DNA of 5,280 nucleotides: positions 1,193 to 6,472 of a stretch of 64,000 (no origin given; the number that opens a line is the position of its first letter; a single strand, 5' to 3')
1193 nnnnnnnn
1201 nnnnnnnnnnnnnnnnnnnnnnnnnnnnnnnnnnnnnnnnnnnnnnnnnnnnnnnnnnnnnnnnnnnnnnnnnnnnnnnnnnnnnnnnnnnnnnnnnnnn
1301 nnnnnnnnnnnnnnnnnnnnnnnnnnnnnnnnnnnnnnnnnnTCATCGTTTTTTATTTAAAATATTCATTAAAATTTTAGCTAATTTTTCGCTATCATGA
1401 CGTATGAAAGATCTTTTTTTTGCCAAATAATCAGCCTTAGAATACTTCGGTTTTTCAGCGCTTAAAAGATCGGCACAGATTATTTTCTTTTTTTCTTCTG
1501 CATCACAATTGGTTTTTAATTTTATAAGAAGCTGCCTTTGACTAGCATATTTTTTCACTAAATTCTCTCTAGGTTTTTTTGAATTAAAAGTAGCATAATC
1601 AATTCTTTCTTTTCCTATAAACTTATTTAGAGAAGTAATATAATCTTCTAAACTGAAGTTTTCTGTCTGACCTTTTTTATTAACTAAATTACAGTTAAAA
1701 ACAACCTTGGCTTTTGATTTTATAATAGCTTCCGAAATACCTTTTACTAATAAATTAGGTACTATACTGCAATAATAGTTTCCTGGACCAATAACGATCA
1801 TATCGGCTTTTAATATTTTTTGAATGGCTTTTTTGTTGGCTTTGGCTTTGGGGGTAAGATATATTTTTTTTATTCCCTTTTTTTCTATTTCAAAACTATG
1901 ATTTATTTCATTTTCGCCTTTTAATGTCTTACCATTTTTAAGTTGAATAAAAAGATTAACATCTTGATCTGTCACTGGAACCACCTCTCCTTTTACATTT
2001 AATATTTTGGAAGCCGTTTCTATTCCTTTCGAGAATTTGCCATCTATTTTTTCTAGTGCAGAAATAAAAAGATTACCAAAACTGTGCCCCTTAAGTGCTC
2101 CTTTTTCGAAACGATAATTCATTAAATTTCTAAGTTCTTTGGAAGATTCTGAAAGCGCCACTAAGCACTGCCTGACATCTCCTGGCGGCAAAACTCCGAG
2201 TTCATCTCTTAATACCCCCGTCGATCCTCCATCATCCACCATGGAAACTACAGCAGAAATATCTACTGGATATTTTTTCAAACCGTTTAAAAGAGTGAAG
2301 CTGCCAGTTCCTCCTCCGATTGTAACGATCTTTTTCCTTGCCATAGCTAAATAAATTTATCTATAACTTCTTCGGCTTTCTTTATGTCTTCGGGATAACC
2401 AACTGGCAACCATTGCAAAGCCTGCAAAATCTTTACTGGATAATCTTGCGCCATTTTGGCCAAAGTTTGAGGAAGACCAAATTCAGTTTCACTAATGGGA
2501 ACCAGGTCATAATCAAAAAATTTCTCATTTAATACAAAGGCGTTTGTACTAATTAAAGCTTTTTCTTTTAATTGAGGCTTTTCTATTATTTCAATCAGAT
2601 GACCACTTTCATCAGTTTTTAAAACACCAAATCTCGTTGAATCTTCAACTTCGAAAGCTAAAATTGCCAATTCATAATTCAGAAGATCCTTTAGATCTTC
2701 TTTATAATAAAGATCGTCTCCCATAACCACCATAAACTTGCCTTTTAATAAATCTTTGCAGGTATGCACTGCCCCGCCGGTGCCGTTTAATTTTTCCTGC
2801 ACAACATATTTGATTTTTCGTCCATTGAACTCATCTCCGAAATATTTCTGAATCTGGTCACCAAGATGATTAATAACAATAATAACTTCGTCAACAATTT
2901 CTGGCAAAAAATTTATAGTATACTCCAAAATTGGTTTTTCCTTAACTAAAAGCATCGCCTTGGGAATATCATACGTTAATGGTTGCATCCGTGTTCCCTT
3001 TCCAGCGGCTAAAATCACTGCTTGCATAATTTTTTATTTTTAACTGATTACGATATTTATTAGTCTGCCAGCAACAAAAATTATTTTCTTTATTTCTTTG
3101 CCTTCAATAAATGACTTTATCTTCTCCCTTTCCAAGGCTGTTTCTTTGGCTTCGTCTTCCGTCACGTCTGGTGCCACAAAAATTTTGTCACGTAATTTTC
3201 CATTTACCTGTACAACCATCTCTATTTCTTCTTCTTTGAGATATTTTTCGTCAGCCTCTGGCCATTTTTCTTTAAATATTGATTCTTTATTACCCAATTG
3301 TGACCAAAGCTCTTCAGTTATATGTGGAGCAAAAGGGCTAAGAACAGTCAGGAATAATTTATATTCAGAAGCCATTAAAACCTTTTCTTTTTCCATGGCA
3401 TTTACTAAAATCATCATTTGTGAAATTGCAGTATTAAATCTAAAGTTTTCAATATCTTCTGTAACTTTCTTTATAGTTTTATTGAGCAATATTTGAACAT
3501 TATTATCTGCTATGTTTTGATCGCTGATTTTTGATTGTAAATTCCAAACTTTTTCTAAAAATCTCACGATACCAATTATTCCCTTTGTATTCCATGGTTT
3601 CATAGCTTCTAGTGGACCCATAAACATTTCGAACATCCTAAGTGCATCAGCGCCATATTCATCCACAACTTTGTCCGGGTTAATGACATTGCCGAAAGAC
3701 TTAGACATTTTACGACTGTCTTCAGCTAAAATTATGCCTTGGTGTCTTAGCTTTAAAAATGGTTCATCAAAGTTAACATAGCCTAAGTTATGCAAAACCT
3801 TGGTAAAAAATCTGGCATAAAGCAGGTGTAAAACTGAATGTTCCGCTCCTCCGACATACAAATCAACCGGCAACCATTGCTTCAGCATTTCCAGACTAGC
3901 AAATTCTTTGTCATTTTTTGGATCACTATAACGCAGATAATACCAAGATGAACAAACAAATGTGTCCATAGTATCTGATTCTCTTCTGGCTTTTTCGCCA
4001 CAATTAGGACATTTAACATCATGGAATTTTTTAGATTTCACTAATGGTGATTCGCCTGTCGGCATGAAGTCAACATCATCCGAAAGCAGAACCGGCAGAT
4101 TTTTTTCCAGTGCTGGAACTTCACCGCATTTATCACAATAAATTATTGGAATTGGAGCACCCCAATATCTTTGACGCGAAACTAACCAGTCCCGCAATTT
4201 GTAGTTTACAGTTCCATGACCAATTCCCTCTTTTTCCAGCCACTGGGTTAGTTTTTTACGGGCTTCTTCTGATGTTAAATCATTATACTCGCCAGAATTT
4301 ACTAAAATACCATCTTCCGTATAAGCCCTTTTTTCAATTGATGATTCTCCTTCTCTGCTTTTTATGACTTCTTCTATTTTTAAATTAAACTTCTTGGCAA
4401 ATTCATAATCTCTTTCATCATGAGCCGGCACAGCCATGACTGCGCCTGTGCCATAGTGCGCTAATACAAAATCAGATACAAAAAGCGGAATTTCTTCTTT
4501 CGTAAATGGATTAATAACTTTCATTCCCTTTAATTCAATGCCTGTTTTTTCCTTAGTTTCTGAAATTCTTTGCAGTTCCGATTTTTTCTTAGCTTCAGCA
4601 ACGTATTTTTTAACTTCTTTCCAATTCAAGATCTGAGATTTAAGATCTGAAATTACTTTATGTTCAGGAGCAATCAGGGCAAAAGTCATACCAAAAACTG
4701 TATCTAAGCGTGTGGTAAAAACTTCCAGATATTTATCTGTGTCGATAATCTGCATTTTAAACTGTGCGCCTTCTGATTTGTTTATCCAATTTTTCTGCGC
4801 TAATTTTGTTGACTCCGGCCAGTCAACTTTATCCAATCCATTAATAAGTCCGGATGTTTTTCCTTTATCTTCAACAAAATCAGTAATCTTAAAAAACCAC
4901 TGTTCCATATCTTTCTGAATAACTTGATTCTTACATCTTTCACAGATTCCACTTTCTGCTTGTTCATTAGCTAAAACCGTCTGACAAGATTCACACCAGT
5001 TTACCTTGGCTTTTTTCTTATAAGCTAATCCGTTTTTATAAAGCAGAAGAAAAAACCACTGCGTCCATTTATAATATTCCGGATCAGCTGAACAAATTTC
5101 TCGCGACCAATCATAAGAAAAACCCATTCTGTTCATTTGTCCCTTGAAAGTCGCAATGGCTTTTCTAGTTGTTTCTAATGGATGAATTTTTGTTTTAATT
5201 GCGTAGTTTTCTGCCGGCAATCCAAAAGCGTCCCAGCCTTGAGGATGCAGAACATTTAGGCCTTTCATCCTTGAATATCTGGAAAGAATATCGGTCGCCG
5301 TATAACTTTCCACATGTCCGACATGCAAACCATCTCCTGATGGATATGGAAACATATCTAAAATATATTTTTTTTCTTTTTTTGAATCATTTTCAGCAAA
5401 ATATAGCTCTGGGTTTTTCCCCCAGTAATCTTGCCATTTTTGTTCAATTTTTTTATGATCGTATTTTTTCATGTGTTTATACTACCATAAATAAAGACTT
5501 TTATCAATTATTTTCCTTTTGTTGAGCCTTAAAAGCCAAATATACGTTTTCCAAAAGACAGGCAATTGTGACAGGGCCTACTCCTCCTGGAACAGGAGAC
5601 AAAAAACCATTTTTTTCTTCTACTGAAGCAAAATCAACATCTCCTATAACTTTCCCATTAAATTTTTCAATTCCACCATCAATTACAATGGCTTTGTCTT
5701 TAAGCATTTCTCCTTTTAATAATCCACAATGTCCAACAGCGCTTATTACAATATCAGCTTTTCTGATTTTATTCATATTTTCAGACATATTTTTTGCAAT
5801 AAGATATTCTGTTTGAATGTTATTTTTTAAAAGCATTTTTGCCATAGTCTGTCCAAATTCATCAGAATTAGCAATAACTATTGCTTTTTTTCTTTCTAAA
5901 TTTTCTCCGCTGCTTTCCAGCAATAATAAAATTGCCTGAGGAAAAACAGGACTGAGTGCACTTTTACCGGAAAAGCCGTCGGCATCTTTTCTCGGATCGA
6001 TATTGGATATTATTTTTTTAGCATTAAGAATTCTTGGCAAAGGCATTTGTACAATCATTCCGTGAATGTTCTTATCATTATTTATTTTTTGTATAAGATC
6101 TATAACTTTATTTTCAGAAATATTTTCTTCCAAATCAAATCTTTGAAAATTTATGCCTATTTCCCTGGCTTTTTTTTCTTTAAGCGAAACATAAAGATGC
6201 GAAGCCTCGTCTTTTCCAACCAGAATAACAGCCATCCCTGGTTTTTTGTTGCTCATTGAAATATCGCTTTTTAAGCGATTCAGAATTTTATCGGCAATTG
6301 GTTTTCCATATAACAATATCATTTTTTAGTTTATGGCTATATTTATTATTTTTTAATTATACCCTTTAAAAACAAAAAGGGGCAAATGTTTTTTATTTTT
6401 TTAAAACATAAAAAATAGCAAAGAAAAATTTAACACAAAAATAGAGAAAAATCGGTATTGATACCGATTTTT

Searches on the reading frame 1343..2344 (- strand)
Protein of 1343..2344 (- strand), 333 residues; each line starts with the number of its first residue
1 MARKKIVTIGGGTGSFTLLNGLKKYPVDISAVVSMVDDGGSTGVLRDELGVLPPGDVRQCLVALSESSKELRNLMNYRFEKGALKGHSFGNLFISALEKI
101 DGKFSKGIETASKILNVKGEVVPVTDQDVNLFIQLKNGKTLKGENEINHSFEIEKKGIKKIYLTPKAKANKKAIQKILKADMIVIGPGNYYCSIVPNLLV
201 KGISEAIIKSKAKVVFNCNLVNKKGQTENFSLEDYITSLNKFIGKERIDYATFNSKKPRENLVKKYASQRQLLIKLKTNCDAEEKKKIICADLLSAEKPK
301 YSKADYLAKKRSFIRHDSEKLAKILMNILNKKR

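Call 20: search_protein_families(library=pfam, proteins=[window:1343-2344:-], max_evalue=0.001)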
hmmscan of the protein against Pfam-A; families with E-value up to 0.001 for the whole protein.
window:1343-2344:- (333 aa): 1 family
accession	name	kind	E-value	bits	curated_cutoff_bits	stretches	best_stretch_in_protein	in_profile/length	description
PF01933.23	CofD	-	2.7e-90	302.9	30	1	6-293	1-289/290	2-phospho-L-lactate transferase CofD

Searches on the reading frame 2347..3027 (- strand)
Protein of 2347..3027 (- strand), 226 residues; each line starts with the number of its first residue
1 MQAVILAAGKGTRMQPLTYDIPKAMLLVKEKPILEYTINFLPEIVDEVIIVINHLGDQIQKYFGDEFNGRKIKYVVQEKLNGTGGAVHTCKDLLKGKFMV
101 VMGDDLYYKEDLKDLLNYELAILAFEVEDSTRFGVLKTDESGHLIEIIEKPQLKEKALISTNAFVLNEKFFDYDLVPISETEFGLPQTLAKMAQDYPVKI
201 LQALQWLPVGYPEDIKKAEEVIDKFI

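Call 20: search_protein_families(library=pfam, proteins=[window:2347-3027:-], max_evalue=0.001)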
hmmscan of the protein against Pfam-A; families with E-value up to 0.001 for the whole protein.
window:2347-3027:- (226 aa): 4 families
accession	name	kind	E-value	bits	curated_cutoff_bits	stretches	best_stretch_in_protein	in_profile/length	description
PF00483.29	NTP_transferase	-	4.6e-32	112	21.2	1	3-220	2-240/245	Nucleotidyl transferase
PF12804.13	NTP_transf_3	-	1.2e-11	45.5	27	1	3-105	1-96/160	MobA-like NTP transferase domain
PF01128.25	IspD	-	2.3e-06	28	27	1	1-64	1-64/221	2-C-methyl-D-erythritol 4-phosphate cytidylyltransferase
PF00535.33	Glycos_transf_2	-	0.00037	20.9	23.3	1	34-117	13-101/168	Glycosyl transferase family 2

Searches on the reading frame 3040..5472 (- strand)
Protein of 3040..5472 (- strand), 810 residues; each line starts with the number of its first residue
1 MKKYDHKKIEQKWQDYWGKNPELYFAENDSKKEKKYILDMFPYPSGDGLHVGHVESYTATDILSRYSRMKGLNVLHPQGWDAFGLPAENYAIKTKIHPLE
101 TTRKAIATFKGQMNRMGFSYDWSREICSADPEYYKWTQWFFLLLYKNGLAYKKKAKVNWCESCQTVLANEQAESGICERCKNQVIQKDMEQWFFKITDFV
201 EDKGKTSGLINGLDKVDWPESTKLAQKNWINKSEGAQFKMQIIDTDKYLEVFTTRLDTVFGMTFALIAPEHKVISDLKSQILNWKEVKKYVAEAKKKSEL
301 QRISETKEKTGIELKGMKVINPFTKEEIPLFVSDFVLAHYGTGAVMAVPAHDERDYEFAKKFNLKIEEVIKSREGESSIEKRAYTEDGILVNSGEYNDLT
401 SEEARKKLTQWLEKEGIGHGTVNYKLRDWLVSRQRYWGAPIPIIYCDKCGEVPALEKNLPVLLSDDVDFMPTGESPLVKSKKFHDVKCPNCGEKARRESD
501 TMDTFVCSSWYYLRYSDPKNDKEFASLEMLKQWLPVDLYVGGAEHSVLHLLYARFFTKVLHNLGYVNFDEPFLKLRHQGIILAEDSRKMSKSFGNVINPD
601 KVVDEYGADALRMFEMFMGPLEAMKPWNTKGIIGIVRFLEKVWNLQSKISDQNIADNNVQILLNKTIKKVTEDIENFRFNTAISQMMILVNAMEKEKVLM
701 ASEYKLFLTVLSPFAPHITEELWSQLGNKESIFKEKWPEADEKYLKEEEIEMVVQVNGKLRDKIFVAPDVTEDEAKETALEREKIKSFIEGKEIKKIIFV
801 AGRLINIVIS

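Call 20: search_protein_families(library=pfam, proteins=[window:3040-5472:-], max_evalue=0.001)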
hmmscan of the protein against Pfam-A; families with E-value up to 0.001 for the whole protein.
window:3040-5472:- (810 aa): 5 families
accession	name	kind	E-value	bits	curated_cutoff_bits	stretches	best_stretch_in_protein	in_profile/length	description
PF13603.12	tRNA-synt_1_2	-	5.8e-65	218.7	25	1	227-413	1-185/185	Leucyl-tRNA synthetase, editing domain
PF00133.28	tRNA-synt_1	-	1.7e-50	172.5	22.7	2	426-614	228-401/414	tRNA synthetases class I (I, L, M and V)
PF09334.17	tRNA-synt_1g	-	3.8e-26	92.2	20.1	1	41-184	7-146/391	tRNA synthetases class I (M)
PF08264.19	Anticodon_1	-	3.2e-25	89.2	25.1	1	663-770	8-142/148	Anticodon-binding domain of tRNA ligase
PF01406.26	tRNA-synt_1e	-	3.9e-05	23.6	27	0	576-614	242-279/301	tRNA synthetases class I (C) catalytic domain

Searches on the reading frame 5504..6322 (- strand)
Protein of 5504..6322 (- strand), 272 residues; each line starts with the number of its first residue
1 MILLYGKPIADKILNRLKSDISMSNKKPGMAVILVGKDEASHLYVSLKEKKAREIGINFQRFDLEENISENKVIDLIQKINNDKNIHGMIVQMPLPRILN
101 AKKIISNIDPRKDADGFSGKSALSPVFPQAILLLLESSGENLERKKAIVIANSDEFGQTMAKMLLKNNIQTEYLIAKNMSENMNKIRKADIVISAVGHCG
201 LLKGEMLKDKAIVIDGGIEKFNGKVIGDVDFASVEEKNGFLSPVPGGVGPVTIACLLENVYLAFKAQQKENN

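Call 20: search_protein_families(library=pfam, proteins=[window:5504-6322:-], max_evalue=0.001)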
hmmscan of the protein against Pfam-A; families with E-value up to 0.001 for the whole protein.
window:5504-6322:- (272 aa): 2 families
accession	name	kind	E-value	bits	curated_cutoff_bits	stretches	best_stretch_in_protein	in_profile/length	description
PF02882.25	THF_DHG_CYH_C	-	1.3e-39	135.5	27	1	118-267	10-159/160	Tetrahydrofolate dehydrogenase/cyclohydrolase, NAD(P)-binding domain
PF00763.28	THF_DHG_CYH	-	2.9e-35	121.5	32.8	1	4-115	1-115/115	Tetrahydrofolate dehydrogenase/cyclohydrolase, catalytic domain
